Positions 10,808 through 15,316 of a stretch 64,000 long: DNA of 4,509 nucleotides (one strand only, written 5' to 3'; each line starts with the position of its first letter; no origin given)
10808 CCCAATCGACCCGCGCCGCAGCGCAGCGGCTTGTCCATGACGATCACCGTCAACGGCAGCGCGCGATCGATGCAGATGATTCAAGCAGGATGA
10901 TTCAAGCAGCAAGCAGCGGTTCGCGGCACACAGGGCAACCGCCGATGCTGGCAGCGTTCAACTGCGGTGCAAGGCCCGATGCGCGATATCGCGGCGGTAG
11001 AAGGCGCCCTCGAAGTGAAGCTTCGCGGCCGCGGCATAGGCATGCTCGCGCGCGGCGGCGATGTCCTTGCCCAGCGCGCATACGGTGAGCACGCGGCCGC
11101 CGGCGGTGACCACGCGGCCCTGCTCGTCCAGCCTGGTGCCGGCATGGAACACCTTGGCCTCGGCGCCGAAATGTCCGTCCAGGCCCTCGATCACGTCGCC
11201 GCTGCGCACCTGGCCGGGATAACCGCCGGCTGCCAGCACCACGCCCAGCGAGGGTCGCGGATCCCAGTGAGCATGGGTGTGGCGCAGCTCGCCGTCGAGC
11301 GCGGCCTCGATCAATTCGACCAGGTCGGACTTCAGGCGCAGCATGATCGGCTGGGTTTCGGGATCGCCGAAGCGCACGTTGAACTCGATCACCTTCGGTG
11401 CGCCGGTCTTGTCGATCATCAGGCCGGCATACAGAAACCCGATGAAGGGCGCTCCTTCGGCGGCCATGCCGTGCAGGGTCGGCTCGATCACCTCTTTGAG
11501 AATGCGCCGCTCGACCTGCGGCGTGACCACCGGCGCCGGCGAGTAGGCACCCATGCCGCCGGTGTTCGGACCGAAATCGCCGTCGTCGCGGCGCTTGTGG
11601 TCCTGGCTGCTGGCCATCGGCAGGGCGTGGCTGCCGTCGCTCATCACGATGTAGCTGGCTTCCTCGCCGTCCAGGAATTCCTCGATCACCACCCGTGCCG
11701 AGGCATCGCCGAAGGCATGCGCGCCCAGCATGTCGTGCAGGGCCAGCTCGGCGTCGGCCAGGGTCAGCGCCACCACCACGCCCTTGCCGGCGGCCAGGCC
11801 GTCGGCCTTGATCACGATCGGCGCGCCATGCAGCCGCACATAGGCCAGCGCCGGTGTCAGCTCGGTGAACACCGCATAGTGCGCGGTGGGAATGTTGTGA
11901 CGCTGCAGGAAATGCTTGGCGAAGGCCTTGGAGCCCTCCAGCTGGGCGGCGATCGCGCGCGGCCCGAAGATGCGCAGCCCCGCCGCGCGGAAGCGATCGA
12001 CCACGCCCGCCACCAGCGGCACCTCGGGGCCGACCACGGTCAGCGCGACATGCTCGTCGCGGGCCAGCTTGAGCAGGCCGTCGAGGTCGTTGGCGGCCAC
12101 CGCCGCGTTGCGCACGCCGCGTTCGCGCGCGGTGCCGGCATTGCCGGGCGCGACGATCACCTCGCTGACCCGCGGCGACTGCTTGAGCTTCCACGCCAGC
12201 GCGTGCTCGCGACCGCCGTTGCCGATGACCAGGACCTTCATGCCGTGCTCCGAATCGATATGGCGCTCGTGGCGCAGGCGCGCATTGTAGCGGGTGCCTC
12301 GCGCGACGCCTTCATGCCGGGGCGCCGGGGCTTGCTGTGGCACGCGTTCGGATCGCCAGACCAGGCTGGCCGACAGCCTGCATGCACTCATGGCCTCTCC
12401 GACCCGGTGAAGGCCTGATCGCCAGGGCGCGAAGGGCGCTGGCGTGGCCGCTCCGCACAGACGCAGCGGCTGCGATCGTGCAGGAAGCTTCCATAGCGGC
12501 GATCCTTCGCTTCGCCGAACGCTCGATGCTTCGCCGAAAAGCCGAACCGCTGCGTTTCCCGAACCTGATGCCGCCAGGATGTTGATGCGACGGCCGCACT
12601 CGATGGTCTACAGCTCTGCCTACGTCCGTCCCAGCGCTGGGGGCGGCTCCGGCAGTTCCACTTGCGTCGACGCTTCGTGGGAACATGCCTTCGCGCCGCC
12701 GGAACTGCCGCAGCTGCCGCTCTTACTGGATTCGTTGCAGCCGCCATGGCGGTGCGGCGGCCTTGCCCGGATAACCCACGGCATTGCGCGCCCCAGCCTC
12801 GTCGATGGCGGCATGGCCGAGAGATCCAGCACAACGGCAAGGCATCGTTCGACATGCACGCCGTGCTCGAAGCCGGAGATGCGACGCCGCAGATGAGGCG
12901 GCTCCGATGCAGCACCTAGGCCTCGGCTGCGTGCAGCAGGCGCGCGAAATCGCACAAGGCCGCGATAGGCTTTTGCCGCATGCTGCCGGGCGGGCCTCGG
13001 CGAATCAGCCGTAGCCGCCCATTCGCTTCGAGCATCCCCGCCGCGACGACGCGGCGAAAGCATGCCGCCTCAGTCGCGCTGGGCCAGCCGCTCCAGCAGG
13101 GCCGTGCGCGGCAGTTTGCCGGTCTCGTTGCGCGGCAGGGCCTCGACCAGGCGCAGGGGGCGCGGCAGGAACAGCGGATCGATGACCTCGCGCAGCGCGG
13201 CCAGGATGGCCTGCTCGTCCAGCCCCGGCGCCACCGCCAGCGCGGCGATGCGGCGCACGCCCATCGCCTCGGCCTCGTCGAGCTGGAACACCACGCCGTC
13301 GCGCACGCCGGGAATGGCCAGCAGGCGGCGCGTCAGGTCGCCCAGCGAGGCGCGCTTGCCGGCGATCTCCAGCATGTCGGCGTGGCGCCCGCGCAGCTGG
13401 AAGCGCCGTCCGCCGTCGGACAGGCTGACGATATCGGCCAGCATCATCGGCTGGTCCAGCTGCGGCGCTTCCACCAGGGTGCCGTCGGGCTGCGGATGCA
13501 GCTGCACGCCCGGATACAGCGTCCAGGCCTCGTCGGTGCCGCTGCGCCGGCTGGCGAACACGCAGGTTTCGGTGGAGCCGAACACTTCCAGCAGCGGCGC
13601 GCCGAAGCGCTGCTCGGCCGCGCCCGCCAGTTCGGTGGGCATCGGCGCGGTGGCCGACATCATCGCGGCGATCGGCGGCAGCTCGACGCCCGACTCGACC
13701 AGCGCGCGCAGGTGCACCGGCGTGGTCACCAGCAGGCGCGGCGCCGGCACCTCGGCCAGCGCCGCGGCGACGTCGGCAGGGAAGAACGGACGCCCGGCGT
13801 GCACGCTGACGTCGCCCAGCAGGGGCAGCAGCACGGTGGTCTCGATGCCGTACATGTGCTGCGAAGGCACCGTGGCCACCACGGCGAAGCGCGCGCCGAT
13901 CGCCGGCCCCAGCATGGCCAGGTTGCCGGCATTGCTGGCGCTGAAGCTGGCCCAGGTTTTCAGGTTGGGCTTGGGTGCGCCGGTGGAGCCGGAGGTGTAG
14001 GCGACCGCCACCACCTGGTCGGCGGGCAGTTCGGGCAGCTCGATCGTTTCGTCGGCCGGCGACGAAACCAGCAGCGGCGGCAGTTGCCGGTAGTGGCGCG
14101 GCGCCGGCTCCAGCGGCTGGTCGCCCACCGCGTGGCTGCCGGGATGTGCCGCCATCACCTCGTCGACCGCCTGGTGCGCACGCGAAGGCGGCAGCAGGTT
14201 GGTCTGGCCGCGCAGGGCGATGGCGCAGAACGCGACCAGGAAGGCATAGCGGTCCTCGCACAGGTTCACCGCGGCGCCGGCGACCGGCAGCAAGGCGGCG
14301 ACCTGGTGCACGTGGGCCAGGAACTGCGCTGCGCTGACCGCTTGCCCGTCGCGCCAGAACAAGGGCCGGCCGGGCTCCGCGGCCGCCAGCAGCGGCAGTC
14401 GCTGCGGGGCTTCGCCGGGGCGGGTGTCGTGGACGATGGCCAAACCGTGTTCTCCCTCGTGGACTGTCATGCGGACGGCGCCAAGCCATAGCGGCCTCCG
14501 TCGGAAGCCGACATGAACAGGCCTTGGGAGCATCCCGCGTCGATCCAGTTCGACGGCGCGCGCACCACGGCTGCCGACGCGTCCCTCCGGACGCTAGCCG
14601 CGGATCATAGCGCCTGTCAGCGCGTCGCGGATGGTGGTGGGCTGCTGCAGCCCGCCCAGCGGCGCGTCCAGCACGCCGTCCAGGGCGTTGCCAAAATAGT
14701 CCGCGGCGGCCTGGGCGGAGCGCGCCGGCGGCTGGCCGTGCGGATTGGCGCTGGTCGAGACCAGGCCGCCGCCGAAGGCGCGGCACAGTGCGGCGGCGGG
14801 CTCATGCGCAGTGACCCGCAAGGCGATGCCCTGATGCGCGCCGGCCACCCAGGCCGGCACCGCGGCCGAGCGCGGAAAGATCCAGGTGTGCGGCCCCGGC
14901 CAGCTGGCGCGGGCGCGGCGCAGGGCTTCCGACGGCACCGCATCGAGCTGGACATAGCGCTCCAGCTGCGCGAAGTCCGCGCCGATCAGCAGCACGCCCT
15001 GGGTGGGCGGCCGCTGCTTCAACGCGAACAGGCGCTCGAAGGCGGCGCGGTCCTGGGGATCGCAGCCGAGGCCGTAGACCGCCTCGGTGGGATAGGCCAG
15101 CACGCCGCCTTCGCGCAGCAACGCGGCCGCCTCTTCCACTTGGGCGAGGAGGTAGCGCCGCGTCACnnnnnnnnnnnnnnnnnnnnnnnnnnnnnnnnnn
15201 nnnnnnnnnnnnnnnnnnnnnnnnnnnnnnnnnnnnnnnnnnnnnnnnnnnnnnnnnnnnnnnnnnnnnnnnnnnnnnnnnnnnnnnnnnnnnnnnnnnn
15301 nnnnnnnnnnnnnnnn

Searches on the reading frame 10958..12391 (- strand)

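Call 53: search_protein_families(library=pfam, proteins=[window:10958-12391:-])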
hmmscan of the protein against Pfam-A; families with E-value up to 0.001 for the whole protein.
window:10958-12391:- (477 aa): 4 families
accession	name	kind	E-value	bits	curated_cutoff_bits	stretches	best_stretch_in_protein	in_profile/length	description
PF01071.24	GARS_A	-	1.2e-75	254.1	27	1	153-346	1-194/194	Phosphoribosylglycinamide synthetase, ATP-grasp (A) domain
PF02844.21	GARS_N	-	2.6e-38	131.2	29.5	1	51-152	1-100/100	Phosphoribosylglycinamide synthetase, N domain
PF02843.22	GARS_C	-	2.7e-31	108.2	34.8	1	382-472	2-92/92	Phosphoribosylglycinamide synthetase, C domain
PF02222.28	ATP-grasp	-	0.00072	19.7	27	0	161-250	2-87/179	ATP-grasp domain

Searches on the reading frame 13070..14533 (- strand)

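Call 53: search_protein_families(library=pfam, proteins=[window:13070-14533:-])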
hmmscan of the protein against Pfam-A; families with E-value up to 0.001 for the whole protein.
window:13070-14533:- (487 aa): 2 families
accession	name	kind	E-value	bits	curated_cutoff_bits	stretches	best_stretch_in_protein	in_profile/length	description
PF00501.34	AMP-binding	-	3.3e-21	76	29.9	1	52-338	7-339/384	AMP-binding enzyme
PF13193.12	AMP-binding_C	-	0.00099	20.4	24.5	0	404-473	6-76/76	AMP-binding enzyme C-terminal domain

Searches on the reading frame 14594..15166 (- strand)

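Call 53: search_protein_families(library=pfam, proteins=[window:14594-15166:-])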
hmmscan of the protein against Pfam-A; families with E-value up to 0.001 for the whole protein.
window:14594-15166:- (190 aa): 1 family
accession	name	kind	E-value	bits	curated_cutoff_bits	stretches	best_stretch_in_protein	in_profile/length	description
PF01300.24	Sua5_yciO_yrdC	-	1.6e-45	155.3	25.1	1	16-183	2-168/178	Telomere recombination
